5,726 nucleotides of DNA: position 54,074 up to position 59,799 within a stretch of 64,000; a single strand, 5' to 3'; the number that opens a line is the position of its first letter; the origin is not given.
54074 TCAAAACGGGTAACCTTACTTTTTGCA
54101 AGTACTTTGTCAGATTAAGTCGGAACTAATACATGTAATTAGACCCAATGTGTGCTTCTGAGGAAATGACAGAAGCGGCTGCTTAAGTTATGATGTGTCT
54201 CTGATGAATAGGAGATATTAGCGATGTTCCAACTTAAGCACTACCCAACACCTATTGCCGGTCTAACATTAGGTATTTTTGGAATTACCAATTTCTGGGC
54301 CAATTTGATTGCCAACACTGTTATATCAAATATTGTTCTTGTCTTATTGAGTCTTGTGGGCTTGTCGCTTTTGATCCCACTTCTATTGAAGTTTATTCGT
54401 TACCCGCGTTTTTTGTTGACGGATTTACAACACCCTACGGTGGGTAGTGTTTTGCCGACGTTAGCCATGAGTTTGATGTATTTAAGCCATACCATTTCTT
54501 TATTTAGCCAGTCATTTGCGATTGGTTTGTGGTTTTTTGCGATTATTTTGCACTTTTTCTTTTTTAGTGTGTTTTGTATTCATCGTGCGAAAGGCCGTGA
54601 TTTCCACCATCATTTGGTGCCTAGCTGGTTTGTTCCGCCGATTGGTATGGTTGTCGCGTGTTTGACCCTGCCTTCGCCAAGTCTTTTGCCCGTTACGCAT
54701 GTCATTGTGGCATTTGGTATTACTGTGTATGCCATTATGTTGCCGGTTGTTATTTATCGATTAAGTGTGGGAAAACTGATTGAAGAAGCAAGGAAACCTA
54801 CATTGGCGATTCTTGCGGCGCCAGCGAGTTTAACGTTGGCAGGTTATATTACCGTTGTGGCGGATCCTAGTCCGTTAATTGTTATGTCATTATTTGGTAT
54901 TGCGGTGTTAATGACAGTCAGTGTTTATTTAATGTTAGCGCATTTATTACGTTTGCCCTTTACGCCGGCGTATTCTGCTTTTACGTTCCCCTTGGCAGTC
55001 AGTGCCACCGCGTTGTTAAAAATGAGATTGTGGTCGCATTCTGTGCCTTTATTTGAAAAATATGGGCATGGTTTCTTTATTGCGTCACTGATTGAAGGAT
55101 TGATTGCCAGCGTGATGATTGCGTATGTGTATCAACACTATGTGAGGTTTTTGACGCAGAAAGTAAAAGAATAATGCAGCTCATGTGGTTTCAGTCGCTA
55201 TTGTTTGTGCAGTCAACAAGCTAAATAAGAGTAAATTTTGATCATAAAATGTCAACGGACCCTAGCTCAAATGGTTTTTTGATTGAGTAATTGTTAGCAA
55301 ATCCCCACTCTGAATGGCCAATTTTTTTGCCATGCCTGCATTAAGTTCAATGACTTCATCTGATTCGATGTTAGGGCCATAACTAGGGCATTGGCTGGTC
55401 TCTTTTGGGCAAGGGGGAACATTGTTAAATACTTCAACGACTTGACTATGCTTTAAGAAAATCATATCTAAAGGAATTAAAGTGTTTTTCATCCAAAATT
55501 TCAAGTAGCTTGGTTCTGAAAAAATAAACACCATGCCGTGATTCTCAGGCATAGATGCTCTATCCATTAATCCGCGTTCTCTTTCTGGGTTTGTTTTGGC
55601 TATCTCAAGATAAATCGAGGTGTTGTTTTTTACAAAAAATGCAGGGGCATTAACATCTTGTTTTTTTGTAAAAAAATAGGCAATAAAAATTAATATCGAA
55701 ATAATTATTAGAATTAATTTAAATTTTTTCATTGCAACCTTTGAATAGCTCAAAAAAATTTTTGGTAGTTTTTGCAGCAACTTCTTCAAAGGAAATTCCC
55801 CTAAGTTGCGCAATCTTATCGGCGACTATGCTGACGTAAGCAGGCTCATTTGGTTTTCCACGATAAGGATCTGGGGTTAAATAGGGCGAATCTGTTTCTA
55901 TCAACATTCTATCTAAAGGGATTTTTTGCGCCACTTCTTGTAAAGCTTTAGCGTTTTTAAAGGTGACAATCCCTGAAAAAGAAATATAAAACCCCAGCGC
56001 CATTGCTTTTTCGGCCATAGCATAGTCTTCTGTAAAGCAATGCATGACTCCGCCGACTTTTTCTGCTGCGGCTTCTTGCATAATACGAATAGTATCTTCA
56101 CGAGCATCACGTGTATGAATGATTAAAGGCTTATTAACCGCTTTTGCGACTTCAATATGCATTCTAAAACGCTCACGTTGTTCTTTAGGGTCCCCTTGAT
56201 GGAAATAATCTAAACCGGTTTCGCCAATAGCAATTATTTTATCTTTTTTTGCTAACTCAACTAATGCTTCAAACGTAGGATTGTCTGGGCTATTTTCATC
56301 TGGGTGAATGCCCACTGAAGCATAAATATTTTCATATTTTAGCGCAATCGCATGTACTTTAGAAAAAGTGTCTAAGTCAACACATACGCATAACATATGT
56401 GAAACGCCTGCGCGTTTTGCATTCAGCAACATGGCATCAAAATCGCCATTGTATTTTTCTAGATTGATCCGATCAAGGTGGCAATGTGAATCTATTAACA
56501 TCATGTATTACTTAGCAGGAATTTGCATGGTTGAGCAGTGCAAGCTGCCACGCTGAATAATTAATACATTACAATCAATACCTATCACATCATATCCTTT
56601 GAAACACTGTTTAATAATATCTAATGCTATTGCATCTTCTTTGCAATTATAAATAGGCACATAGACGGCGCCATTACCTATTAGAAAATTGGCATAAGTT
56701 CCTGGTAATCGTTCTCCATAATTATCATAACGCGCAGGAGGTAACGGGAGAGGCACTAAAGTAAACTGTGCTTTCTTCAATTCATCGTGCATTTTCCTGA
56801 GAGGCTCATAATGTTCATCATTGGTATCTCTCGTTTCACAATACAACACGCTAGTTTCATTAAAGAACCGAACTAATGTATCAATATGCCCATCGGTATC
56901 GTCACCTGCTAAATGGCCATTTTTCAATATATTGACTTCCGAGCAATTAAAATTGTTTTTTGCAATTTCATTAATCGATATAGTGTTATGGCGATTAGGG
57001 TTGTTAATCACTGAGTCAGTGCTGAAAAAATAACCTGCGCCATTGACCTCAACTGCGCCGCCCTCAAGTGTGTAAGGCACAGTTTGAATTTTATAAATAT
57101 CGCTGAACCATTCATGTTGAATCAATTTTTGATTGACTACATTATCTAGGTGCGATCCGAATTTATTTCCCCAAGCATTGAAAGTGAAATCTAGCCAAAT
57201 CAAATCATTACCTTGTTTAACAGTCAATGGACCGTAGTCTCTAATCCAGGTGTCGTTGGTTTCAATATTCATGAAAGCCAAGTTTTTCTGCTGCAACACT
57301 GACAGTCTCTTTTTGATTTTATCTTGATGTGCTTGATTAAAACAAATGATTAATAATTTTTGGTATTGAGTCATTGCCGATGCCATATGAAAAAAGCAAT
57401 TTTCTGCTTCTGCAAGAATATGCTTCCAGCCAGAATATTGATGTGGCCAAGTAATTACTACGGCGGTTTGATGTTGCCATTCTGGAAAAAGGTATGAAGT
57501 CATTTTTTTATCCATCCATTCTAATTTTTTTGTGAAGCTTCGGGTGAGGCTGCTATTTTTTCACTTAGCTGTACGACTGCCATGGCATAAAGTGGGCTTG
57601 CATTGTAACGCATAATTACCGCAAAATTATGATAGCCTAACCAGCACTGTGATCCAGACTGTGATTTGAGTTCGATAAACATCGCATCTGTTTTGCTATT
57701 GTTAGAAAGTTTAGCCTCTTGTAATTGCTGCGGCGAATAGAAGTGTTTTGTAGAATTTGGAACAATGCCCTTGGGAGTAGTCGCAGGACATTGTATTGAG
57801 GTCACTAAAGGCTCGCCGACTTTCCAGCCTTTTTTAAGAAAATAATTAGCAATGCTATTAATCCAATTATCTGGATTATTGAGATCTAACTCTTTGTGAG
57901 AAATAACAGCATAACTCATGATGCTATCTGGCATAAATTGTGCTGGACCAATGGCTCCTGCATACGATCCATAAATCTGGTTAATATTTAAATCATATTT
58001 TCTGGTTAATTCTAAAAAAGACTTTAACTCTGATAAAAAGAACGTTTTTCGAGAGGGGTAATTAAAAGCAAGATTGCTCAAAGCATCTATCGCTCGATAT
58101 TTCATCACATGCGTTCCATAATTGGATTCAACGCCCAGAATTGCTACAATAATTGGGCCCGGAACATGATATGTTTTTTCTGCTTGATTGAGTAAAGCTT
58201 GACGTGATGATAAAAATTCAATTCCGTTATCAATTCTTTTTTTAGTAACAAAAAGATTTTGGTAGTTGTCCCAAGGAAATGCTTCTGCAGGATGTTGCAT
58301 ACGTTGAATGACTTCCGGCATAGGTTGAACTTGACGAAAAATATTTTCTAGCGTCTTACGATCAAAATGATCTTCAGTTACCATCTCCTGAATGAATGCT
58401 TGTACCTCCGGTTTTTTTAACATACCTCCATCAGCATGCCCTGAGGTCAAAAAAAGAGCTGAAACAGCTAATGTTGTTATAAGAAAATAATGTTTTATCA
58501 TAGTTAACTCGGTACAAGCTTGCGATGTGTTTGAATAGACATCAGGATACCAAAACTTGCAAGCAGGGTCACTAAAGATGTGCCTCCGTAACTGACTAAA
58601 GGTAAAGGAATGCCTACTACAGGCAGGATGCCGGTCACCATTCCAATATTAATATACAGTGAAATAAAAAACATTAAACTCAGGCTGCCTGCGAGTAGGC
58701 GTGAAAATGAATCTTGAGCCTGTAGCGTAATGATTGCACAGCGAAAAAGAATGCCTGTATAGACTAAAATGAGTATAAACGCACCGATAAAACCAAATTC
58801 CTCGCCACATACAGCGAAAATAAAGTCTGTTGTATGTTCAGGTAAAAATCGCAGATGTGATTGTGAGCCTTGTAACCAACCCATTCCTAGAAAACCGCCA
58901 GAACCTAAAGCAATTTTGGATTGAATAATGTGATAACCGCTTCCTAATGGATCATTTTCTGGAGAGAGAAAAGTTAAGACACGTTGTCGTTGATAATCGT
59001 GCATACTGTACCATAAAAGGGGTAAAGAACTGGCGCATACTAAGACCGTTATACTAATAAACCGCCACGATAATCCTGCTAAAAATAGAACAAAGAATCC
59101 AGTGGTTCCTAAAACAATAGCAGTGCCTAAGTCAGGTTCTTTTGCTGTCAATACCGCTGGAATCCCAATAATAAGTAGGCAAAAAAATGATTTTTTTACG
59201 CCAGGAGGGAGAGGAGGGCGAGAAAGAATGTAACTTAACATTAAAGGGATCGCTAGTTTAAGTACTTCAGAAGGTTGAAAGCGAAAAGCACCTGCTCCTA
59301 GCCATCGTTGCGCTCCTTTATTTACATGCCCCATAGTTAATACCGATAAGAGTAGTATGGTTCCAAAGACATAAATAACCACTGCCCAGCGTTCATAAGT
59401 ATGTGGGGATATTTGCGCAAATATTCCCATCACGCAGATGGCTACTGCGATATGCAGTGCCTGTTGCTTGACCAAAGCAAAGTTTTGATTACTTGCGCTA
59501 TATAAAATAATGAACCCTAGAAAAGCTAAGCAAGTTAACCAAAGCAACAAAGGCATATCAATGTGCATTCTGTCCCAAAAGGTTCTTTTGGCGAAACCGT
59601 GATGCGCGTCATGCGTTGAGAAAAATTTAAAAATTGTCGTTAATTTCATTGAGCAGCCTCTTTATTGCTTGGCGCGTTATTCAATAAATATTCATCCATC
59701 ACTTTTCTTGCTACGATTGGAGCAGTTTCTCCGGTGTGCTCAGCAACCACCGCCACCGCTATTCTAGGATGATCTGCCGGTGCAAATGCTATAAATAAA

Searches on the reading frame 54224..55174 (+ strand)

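Call 84: search_protein_families(library=pfam, proteins=[window:54224-55174:+], max_evalue=0.00001)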
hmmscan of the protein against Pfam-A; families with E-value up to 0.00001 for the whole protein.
window:54224-55174:+ (316 aa): 1 family
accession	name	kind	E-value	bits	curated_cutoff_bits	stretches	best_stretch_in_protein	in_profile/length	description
PF03595.22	SLAC1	-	2.5e-27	96.4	27.9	1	11-290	6-321/331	Voltage-dependent anion channel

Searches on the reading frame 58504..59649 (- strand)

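Call 84: search_protein_families(library=pfam, proteins=[window:58504-59649:-], max_evalue=0.00001)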
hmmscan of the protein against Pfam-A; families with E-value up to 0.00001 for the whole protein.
window:58504-59649:- (381 aa): 1 family
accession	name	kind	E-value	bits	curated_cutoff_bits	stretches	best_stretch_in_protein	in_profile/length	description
PF01098.24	FTSW_RODA_SPOVE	-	4.8e-106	355.2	26.4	1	37-377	7-355/356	Cell cycle protein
